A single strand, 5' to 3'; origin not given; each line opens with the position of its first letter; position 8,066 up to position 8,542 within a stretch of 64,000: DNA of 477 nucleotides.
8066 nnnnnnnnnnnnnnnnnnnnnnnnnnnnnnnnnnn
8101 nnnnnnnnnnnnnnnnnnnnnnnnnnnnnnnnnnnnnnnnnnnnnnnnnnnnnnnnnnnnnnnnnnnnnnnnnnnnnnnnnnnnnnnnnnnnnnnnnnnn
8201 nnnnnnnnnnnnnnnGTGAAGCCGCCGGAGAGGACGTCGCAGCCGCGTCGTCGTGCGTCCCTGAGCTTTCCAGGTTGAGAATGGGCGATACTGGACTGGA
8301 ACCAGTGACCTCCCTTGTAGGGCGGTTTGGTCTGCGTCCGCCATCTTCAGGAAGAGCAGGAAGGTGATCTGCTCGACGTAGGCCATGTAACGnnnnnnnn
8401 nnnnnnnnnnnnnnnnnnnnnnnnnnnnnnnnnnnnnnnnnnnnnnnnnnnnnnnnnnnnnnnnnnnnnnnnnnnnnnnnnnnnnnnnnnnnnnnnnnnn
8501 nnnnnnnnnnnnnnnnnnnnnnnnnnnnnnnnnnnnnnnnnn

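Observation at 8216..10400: Decayed patch: hsdM 5' stump, orphan Phd/DUF2281 antitoxin-like gene, ECF sigma factor with only an FGE-domain stump of its kinase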

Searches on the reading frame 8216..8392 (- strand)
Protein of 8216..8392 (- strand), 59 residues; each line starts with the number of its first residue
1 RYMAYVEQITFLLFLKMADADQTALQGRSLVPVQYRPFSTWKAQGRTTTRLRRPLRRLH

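Call 7: search_protein_families(library=pfam, max_evalue=1, proteins=[window:8216-8386:-])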
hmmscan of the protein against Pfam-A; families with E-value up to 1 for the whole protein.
seq(57 aa): 1 family
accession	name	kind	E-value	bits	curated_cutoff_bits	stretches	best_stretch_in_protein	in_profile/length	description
PF12161.14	HsdM_N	-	0.0093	17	24.5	1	3-22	21-40/135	HsdM N-terminal domain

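Call 20: search_solved_structures(query=window:8216-8392:-, max_evalue=10, show_alignments=4)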
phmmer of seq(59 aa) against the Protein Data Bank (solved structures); distinct sequences matched with E-value up to 10: 1.
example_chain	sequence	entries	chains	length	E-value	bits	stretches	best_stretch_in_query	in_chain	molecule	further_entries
2okc_A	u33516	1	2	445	1.1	13.2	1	3-36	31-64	Type I restriction enzyme StySJI M protein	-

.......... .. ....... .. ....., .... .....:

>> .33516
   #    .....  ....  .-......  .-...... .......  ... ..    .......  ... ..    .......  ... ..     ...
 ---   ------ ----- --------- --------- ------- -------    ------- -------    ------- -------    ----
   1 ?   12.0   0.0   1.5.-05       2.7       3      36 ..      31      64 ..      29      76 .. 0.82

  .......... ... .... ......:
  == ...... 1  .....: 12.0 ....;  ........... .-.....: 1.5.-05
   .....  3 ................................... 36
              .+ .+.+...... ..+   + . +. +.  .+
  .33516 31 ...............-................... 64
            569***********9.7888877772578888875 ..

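Call 21: search_dna_similar(query=window:8216-8386:-, collection=plasmids, mode=protein, max_evalue=10, max_rows=25)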
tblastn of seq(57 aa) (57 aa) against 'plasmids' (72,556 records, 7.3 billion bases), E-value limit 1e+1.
Records with a match: 17; places in all: 17; records where one place covers at least 80% of the query: 0.
Best place of each record, by identity: 80-90% 1; 60-80% 1; <60% 15.
By first word of the organism name: Vibrio 6; Streptomyces 2; Rhodococcus 1; Thioclava 1; Nostoc 1; Arthrobacter 1; Pusillibacter 1; Pantoea 1; Roseomonas 1; Methylomonas 1; and 1 more.
By predicted mobility (MOB-suite, as given by PLSDB): conjugative 8; mobilizable 5; non-mobilizable 4.
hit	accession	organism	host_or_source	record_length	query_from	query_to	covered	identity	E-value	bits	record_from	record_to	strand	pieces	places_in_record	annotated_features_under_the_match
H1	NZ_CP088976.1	Rhodococcus pyridinivorans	pure culture,soil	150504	3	35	58%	54.5%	1e-1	35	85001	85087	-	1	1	class I SAM-dependent DNA methyltransferase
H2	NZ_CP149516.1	Thioclava sp. GXIMD4215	pure culture,mangrove soil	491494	3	41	68%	45.0%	7e-1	33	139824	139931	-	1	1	TniQ family protein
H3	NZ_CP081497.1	Streptomyces sp. BHT-5-2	whole organism,plant soil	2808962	1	38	67%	44.7%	7e-1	33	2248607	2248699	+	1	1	none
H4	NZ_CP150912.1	Vibrio parahaemolyticus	Penaeus vannamei,cell culture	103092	3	41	68%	42.5%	9e+0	30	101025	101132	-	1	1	class I SAM-dependent DNA methyltransferase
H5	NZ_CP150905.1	Vibrio parahaemolyticus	-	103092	3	41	68%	42.5%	9e+0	30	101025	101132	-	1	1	class I SAM-dependent DNA methyltransferase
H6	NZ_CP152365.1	Vibrio parahaemolyticus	Penaeus vannamei,cell culture,Shrimp ...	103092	3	41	68%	42.5%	9e+0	30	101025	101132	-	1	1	class I SAM-dependent DNA methyltransferase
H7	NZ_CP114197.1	Vibrio parahaemolyticus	Penaeus vannamei,cell culture,Shrimp ...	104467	3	41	68%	42.5%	9e+0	30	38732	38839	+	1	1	class I SAM-dependent DNA methyltransferase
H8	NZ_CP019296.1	Vibrio campbellii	cage-cultured red drum,skin ulcer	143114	3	41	68%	42.5%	9e+0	30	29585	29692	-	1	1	class I SAM-dependent DNA methyltransferase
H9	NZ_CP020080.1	Vibrio campbellii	Penaeus vannamei,bacteria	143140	3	41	68%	42.5%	9e+0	30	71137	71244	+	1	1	class I SAM-dependent DNA methyltransferase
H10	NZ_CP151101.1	Nostoc sp. UHCC 0302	isolated culture,lake sediment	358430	1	34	60%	47.1%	7e+0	30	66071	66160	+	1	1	N-6 DNA methylase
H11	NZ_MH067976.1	Arthrobacter sp.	-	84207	4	38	61%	42.1%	8e+0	30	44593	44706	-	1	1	class I SAM-dependent DNA methyltransferase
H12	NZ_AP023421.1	Pusillibacter faecalis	Homo sapiens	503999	3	40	67%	38.5%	5e+0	31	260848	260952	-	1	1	class I SAM-dependent DNA methyltransferase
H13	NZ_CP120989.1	Streptomyces sp. Alt2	-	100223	1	33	58%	44.1%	9e+0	30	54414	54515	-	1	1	class I SAM-dependent DNA methyltransferase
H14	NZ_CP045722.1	Pantoea eucalypti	eucalypti of Eucalyptus,cell ...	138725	3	25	40%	60.9%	2e+0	32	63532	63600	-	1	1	class I SAM-dependent DNA methyltransferase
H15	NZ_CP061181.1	Roseomonas haemaphysalidis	tick,pure culture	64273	3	33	54%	45.2%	2e+0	32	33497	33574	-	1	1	class I SAM-dependent DNA methyltransferase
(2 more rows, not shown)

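Call 30: find_homologous_proteins(query=window:8216-8386:-, max_evalue=10)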
Query seq(57 aa) (57 aa): 11 proteins with E <= 10 among 15 candidates.
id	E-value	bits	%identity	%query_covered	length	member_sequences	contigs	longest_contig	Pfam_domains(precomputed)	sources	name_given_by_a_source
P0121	2.2e-1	29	49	100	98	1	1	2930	PF12161.15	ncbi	-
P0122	3.4e-1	29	48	98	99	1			PF12161.15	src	-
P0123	4.7e-1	28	50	81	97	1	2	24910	PF12161.15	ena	-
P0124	1.2e+0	27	90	35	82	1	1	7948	PF12161.15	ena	-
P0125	1.2e+0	27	100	30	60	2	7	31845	PF12161.15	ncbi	ncbi:MAG: type I restriction-modification system subunit M N-terminal domain-containing protein [Iso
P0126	1.3e+0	27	62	58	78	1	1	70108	PF12161.15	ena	-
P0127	1.5e+0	27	63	58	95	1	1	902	-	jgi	jgi:hypothetical protein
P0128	3.1e+0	26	55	88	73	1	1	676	PF12161.15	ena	-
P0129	4.7e+0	25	100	30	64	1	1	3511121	PF12161.15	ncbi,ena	-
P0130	5.0e+0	25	100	30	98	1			PF12161.15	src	-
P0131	5.6e+0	25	100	30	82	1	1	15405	PF12161.15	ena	-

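Call 32: find_encoding_contigs(protein=P0129, flank=8000, max_places=3)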
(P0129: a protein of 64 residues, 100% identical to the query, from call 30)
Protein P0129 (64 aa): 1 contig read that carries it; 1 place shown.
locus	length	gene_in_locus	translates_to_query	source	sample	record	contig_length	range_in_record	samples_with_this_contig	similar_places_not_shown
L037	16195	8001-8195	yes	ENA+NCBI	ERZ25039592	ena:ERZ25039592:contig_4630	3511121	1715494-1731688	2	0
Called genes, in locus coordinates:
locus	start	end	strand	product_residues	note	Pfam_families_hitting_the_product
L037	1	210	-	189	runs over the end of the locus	-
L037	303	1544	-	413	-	PF01969:Ni_insertion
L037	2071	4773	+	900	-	PF00270:DEAD, PF04851:ResIII, PF18766:SWI2_SNF2, PF08463:EcoEI_R_C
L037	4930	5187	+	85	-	-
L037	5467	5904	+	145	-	-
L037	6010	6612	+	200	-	PF01420:Methylase_S (weak)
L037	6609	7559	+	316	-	-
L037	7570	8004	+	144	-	PF01850:PIN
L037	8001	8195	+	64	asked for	PF12161:HsdM_N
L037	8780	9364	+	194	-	-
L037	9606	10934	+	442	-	PF00665:rve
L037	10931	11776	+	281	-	PF25199:nSTAND_NTPase5 (weak), PF13401:AAA_22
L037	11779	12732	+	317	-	PF13481:AAA_25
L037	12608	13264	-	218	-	PF22769:DCD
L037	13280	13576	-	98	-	-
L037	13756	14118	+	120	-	PF12161:HsdM_N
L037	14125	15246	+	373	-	PF02384:N6_Mtase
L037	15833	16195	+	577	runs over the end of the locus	PF14104:DUF4277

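Call 33: find_encoding_contigs(protein=P0125, flank=8000, max_places=4)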
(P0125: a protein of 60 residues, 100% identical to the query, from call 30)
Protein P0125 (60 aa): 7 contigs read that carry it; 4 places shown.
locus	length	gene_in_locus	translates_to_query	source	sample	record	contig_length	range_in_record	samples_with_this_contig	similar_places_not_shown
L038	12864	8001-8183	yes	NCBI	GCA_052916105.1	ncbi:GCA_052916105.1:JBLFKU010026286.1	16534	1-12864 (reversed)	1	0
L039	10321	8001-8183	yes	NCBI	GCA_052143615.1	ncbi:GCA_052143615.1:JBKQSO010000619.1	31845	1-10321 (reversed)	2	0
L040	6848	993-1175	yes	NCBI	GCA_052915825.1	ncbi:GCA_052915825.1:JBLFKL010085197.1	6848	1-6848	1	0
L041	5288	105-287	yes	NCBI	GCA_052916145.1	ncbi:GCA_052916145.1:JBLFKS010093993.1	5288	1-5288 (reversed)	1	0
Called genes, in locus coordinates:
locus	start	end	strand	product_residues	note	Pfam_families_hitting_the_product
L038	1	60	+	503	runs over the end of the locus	PF12161:HsdM_N (weak), PF02384:N6_Mtase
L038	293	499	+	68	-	-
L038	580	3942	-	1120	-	PF04326:SLFN_AlbA_2 (weak)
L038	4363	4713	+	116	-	-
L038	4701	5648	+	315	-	-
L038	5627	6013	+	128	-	-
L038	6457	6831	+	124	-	-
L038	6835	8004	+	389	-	-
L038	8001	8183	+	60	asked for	PF12161:HsdM_N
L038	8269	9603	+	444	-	PF02384:N6_Mtase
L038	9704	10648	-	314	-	PF22769:DCD, PF00692:dUTPase (weak)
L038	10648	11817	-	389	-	-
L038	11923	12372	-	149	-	-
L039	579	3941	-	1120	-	PF04326:SLFN_AlbA_2 (weak)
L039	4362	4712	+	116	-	-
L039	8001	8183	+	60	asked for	PF12161:HsdM_N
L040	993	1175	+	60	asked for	PF12161:HsdM_N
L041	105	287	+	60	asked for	PF12161:HsdM_N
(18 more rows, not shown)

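Call 43: search_protein_families(library=pfam, max_evalue=0.01, proteins=[L037:7570-8004:+, L037:6609-7559:+, L038:6835-8004:+])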
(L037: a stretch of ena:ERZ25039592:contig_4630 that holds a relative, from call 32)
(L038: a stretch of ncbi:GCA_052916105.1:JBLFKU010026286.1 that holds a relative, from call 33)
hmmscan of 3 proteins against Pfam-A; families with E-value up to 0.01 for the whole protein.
L037:7570-8004:+ (144 aa): 1 family
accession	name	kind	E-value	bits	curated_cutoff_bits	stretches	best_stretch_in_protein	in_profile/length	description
PF01850.27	PIN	-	7e-13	49.7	23.6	1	3-126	1-117/120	PIN domain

L037:6609-7559:+ (316 aa): 0 families

L038:6835-8004:+ (389 aa): 1 family
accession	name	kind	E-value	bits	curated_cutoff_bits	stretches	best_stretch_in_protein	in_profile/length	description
PF20215.3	DUF6575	-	3.8e-05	23.6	26.6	1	20-80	16-76/218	Family of unknown function (DUF6575)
